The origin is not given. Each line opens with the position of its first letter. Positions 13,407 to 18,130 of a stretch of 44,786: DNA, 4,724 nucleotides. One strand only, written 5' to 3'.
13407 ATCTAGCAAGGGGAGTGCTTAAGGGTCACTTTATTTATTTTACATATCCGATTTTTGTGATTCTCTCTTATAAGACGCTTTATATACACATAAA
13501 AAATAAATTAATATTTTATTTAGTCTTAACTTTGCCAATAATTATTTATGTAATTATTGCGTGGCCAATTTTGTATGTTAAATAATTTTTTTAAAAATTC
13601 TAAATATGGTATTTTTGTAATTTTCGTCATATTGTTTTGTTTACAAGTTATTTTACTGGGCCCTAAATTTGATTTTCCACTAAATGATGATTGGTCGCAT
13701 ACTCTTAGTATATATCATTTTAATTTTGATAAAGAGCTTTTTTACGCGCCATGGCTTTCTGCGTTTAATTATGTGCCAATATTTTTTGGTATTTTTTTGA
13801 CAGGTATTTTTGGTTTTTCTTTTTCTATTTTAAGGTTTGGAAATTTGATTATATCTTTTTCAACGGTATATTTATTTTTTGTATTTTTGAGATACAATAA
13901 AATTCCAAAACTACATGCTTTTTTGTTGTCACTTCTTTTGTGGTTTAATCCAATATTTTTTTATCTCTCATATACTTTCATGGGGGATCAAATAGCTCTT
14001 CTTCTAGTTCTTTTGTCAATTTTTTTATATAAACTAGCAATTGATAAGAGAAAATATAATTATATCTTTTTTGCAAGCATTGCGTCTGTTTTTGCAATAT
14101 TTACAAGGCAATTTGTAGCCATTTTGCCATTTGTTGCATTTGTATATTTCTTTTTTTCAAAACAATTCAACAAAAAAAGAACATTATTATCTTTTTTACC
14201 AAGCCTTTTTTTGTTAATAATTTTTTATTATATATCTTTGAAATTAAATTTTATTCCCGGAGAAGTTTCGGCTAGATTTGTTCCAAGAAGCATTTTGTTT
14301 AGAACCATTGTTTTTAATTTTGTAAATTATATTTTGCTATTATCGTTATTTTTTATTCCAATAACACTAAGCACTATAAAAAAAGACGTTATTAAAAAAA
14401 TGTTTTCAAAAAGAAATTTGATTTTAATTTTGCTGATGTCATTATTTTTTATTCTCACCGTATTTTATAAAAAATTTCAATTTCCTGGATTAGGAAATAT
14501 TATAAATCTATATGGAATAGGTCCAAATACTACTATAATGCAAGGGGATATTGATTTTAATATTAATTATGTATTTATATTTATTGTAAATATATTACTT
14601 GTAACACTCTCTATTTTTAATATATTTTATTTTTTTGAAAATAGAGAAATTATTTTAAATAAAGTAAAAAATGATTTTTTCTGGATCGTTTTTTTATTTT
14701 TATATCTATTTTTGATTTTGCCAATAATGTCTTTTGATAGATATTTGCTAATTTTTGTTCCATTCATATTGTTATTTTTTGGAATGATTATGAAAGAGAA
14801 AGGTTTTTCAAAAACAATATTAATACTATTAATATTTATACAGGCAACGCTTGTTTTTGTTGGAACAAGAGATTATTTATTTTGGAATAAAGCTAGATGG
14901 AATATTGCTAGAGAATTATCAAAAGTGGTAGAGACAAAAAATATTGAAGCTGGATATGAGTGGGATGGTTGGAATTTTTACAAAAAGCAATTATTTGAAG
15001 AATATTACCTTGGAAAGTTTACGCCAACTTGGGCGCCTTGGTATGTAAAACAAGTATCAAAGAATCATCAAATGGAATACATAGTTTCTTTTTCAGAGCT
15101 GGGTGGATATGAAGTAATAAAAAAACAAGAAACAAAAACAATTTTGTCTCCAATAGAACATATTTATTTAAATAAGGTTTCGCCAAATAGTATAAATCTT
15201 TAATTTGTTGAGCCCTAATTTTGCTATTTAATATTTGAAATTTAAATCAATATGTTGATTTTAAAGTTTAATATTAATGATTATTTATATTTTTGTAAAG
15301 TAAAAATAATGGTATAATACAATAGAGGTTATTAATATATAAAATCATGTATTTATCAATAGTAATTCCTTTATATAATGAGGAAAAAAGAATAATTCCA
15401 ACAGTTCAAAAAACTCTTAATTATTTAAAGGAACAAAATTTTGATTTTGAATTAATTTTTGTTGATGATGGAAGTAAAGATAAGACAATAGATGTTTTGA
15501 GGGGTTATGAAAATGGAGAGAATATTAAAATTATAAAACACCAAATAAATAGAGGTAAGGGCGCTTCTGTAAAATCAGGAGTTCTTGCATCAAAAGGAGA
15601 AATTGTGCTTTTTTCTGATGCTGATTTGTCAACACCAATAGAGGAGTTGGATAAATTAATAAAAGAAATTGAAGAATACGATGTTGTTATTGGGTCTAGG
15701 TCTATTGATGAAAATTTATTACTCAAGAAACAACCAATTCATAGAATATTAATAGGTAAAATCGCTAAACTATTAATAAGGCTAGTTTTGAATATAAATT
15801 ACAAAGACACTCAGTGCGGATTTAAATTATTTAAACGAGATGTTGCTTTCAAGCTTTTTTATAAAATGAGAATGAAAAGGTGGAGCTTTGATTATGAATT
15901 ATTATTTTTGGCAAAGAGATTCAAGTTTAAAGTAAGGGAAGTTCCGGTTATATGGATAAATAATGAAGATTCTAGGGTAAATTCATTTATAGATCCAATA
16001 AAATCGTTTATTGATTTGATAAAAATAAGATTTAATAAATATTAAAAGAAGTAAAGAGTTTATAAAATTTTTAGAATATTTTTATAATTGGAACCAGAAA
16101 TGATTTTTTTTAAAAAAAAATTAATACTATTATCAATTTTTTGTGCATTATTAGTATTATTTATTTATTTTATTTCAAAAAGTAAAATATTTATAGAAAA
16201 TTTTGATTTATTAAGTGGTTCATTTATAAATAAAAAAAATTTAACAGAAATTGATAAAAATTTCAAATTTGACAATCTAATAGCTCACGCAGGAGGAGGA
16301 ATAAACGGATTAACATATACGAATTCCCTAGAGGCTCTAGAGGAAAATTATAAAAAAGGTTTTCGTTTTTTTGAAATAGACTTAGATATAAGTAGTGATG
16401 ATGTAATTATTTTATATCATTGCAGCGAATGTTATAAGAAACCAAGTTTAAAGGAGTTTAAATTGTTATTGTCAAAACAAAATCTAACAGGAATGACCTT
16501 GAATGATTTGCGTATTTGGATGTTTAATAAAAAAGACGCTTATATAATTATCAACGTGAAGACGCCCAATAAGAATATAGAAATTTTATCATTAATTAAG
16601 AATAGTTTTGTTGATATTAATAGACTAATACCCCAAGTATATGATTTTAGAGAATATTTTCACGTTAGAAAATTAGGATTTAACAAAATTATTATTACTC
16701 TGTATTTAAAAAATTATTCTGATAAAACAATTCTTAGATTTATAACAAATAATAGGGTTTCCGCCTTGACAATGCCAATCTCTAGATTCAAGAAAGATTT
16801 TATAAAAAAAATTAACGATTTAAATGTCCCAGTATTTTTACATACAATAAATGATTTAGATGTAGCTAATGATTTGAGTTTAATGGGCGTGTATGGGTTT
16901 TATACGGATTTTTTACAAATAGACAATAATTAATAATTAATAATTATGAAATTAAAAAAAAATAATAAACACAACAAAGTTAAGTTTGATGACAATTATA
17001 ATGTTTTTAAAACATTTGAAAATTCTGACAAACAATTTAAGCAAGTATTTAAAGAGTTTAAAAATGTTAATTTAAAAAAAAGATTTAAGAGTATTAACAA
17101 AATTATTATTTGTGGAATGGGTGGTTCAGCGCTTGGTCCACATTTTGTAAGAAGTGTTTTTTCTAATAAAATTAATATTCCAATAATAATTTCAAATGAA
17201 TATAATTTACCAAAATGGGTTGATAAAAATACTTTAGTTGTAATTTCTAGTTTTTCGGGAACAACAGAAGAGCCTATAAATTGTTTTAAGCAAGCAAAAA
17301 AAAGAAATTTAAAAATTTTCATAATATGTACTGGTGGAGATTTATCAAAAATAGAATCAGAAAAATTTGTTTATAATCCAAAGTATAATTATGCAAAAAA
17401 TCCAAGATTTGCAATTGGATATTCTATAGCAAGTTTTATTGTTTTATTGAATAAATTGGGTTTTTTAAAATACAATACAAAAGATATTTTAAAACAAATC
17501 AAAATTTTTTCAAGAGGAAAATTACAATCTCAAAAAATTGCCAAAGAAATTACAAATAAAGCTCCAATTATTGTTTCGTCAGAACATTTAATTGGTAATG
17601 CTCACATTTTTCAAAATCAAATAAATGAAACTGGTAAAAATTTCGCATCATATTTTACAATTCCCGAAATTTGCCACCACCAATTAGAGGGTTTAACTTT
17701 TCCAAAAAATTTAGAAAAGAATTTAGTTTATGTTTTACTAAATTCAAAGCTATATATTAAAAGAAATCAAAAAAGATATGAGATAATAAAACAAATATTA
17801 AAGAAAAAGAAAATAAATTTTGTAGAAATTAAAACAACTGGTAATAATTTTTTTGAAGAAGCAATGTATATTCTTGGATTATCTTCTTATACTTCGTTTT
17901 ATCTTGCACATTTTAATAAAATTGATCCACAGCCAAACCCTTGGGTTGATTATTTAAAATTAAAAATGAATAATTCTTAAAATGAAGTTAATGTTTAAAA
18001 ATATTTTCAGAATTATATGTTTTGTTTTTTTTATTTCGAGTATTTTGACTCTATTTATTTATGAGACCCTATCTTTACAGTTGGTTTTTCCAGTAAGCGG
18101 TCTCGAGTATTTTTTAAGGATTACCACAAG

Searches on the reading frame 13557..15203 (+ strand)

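Call 9: search_protein_families(library=pfam, proteins=[window:13557-15203:+], max_evalue=0.001)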
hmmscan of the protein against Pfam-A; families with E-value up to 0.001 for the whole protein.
window:13557-15203:+ (548 aa): 1 family
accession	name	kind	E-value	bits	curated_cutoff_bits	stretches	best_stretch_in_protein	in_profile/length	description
PF13231.12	PMT_2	-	1.1e-06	29.4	26.1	1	80-227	12-155/160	Dolichyl-phosphate-mannose-protein mannosyltransferase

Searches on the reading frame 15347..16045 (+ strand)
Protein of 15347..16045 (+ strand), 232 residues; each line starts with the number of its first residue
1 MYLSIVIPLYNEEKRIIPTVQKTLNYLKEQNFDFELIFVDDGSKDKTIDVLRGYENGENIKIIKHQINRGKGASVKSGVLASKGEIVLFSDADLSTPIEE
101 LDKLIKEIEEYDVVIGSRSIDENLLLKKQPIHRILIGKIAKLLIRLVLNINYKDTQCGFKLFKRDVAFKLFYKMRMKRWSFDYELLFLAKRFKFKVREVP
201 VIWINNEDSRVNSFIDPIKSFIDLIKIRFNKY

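Call 9: search_protein_families(library=pfam, proteins=[window:15347-16045:+], max_evalue=0.001)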
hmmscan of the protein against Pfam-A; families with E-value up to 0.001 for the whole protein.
window:15347-16045:+ (232 aa): 3 families
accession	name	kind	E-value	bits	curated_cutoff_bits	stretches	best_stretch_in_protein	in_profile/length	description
PF00535.33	Glycos_transf_2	-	1.9e-31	109.7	23.3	1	4-167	1-164/168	Glycosyl transferase family 2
PF10111.15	Glyco_tranf_2_2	-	2e-10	41.1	27.3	1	4-108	1-106/276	Glycosyltransferase like family 2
PF13641.12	Glyco_tranf_2_3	-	8.4e-05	23.1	27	1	3-93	3-96/230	Glycosyltransferase like family 2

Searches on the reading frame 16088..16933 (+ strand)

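Call 9: search_protein_families(library=pfam, proteins=[window:16088-16933:+], max_evalue=0.001)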
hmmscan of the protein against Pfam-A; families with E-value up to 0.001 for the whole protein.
window:16088-16933:+ (281 aa): 1 family
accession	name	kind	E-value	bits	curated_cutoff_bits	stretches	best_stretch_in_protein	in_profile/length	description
PF03009.23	GDPD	-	1.3e-08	35.7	23.6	1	78-276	10-242/244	Glycerophosphoryl diester phosphodiesterase family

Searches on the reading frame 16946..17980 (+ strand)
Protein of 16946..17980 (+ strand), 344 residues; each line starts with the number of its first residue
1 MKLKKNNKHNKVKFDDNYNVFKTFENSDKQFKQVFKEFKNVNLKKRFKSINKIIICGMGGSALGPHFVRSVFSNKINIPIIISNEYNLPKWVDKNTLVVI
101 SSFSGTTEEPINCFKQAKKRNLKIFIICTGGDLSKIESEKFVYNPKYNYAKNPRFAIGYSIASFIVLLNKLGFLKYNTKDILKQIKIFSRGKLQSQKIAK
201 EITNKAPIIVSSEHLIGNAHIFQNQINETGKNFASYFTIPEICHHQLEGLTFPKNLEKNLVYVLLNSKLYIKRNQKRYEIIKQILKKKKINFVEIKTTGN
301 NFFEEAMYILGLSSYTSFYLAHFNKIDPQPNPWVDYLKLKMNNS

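Call 9: search_protein_families(library=pfam, proteins=[window:16946-17980:+], max_evalue=0.001)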
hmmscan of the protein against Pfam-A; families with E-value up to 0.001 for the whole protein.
window:16946-17980:+ (344 aa): 3 families
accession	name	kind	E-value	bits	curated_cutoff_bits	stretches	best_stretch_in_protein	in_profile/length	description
PF10432.14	bact-PGI_C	-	1.7e-32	112.9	24.5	1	195-341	5-151/151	Bacterial phospho-glucose isomerase C-terminal SIS domain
PF00342.24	PGI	-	7.2e-06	25.3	22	1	6-119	51-173/486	Phosphoglucose isomerase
PF01380.27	SIS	-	7.1e-05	23.1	25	1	51-138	6-96/131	SIS domain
